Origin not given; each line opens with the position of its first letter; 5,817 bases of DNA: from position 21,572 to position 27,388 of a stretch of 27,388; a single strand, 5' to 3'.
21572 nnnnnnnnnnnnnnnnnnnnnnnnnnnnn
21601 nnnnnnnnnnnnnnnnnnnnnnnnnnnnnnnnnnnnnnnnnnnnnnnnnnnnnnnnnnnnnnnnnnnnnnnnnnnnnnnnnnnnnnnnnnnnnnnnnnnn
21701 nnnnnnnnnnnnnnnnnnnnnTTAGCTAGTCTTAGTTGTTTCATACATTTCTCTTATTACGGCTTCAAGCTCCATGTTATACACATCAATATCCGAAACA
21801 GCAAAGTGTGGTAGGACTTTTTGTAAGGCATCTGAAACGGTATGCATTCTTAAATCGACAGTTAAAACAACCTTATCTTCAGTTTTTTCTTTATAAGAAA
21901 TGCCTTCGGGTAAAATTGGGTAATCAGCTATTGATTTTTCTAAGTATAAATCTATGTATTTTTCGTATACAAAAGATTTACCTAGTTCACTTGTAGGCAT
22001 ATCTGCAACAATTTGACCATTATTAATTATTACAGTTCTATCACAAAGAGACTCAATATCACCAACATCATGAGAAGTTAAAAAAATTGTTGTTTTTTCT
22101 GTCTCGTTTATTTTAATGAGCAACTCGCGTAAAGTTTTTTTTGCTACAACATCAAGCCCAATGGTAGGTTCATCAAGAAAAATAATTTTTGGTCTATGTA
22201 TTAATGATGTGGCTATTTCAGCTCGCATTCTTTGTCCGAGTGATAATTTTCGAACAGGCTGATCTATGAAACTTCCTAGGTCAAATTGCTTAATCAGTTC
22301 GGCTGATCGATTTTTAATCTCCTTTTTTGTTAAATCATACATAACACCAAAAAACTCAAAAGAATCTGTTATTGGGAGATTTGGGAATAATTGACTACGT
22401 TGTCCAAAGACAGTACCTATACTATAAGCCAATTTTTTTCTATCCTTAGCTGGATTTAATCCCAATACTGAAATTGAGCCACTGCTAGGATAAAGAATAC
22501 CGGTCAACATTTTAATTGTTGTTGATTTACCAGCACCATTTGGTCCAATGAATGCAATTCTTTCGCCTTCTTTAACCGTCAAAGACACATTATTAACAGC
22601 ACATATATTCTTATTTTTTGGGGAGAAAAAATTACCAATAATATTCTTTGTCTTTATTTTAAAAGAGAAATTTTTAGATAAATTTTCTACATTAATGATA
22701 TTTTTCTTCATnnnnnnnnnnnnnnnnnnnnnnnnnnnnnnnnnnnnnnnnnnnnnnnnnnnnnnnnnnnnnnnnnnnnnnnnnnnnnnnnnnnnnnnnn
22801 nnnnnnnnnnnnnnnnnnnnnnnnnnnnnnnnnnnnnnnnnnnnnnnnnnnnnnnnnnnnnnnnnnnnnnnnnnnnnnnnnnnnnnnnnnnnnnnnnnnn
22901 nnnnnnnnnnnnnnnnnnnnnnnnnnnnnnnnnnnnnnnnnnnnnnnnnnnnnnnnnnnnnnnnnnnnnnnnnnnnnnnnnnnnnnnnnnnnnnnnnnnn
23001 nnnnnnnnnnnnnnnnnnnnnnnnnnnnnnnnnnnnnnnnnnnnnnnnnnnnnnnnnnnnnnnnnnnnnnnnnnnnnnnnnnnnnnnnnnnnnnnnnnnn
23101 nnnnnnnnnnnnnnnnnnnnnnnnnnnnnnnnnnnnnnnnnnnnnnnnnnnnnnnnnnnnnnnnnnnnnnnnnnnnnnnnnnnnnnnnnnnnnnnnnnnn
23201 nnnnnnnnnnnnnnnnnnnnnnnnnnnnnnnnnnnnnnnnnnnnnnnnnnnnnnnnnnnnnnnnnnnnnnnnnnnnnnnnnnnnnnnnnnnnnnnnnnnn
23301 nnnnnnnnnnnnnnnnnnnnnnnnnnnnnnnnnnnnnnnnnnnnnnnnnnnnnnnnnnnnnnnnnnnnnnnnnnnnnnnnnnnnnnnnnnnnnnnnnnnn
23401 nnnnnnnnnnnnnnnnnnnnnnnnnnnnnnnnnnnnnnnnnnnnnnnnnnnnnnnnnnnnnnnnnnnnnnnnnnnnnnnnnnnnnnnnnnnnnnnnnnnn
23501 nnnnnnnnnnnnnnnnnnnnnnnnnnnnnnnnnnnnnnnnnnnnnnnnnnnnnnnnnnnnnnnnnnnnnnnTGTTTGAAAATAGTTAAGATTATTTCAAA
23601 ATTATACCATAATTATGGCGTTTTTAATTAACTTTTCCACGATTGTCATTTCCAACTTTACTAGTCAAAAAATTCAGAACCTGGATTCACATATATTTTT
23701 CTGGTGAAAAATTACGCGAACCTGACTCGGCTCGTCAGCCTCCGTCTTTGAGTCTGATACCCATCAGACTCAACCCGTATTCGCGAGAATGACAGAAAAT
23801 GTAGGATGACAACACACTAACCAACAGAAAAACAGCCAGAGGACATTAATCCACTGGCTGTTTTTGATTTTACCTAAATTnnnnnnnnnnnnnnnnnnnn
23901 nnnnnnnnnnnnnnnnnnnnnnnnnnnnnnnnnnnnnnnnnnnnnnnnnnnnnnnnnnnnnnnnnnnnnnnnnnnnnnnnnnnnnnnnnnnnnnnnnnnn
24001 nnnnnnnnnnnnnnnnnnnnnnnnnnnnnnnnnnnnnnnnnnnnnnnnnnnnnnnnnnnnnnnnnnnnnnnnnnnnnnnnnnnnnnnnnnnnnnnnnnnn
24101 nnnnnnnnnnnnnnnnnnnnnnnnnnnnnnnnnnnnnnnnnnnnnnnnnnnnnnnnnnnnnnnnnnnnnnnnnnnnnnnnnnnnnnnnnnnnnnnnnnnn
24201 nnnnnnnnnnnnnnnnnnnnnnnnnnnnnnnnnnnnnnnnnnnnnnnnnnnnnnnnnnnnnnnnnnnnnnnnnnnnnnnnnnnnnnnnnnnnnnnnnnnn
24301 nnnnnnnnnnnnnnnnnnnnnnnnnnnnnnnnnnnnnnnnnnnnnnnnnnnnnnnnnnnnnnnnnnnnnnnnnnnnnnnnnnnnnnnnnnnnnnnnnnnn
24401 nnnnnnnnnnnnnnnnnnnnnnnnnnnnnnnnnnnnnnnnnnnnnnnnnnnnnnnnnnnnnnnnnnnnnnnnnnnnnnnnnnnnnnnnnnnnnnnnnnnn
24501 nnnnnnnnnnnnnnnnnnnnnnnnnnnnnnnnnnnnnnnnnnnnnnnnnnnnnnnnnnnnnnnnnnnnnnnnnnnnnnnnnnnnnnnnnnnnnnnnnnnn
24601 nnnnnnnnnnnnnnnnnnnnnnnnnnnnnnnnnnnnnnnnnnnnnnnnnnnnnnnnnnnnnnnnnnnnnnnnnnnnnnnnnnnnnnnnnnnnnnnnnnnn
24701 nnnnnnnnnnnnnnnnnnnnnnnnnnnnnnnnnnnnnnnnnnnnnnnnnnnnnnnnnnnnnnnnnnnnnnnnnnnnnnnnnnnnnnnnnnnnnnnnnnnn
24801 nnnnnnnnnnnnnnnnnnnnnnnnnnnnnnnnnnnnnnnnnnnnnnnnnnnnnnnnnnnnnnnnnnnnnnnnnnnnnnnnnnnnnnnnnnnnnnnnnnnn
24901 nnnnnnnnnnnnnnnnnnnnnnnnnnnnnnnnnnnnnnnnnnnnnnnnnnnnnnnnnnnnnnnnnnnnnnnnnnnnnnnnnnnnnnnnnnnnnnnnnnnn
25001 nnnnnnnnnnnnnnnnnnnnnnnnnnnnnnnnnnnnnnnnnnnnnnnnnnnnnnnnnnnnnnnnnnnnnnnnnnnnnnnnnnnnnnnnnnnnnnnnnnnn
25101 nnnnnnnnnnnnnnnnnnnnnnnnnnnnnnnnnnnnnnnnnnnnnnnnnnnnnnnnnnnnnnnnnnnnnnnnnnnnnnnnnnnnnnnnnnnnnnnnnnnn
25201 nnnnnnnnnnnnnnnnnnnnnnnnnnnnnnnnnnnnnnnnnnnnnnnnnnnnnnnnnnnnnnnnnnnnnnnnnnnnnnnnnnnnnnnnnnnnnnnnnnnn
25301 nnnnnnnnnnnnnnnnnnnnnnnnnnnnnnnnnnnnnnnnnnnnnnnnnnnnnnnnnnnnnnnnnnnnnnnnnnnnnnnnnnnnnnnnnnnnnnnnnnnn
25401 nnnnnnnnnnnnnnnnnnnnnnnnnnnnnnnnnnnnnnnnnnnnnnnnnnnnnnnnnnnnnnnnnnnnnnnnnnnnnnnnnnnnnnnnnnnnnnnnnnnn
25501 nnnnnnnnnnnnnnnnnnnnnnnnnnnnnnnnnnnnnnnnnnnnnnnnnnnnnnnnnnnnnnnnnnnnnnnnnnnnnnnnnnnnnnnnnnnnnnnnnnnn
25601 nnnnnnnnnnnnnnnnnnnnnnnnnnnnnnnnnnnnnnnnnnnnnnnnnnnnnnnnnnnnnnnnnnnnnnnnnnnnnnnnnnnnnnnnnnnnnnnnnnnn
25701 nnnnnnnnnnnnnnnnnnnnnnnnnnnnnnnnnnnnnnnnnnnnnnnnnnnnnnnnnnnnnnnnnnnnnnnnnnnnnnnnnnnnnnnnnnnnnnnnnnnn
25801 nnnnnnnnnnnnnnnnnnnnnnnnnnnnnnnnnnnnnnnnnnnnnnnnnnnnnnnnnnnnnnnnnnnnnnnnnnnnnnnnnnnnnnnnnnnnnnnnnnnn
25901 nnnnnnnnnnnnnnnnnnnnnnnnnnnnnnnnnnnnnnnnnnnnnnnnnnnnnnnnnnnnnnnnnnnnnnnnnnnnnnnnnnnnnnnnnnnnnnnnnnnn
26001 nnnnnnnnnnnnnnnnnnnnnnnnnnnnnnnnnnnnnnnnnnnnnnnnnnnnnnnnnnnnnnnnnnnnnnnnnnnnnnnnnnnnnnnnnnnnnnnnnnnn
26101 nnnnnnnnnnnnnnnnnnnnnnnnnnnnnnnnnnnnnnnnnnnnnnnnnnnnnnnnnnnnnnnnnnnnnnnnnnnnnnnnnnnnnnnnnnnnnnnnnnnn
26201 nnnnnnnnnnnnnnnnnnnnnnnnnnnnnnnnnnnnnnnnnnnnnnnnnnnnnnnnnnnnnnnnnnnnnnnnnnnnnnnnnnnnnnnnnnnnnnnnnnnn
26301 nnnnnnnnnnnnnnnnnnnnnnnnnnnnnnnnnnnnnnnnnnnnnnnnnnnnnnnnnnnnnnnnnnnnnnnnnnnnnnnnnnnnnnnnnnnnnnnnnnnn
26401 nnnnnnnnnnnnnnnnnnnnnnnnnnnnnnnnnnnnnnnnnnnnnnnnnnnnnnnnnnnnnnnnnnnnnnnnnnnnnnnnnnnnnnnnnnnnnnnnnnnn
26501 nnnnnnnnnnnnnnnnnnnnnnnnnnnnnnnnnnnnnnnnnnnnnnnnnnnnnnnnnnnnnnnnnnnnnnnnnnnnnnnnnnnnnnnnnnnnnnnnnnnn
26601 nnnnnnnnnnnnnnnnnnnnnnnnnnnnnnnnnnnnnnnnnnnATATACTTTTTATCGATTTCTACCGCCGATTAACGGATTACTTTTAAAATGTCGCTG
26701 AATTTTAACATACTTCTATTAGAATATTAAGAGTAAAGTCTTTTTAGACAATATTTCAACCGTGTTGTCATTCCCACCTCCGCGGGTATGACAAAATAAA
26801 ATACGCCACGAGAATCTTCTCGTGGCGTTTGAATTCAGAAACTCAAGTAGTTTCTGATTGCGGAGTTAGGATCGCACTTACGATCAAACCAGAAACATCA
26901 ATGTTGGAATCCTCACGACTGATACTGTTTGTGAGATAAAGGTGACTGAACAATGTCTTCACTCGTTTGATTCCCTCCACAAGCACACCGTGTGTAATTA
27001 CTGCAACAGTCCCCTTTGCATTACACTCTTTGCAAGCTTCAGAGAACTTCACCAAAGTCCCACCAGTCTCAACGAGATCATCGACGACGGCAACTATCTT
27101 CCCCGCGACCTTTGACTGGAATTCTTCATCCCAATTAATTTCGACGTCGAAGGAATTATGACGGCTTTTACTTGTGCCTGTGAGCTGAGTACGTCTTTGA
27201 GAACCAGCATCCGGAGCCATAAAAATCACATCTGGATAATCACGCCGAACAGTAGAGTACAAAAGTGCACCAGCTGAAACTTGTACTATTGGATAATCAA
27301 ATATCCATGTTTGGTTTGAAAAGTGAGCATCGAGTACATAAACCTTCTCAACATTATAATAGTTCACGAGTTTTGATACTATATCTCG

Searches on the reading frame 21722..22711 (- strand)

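Call 5: search_protein_families(library=pfam, proteins=[window:21722-22711:-], max_evalue=0.01)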
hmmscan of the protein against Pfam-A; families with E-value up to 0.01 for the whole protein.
window:21722-22711:- (329 aa): 6 families
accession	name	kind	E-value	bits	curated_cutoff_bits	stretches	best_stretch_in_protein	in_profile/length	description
PF00005.33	ABC_tran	-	2.9e-31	109.3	25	1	39-183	1-136/137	ABC transporter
PF13304.12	AAA_21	-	5.2e-12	46.9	27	2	151-215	233-299/304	AAA domain, putative AbiEii toxin, Type IV TA system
PF13555.12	AAA_29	-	0.00079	19.6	27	1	43-77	16-50/61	P-loop containing region of AAA domain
PF13401.12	AAA_22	-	0.00091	20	27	0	52-100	8-56/130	AAA domain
PF12846.13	AAA_10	-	0.004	16.7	27.5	0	45-98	17-68/362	AAA-like domain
PF13476.12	AAA_23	-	0.0076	17.3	27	1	53-79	23-49/201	AAA domain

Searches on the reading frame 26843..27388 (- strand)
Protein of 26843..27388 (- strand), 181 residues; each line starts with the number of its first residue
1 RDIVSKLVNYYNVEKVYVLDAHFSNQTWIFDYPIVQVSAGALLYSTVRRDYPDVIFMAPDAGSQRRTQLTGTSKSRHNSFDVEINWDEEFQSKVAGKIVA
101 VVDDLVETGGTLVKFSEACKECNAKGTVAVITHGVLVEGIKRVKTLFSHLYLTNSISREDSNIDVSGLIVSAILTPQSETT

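Call 6: search_protein_families(library=pfam, proteins=[window:26843-27388:-], max_evalue=0.01)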
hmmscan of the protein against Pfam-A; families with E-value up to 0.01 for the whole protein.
window:26843-27388:- (181 aa): 2 families
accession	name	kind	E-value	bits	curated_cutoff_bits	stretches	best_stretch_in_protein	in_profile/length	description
PF00156.33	Pribosyltran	-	4.8e-07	29.7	26.3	1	82-135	79-122/158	Phosphoribosyl transferase domain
PF14572.12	Pribosyl_synth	-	0.00021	21.7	27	1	93-160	80-149/184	Phosphoribosyl synthetase-associated domain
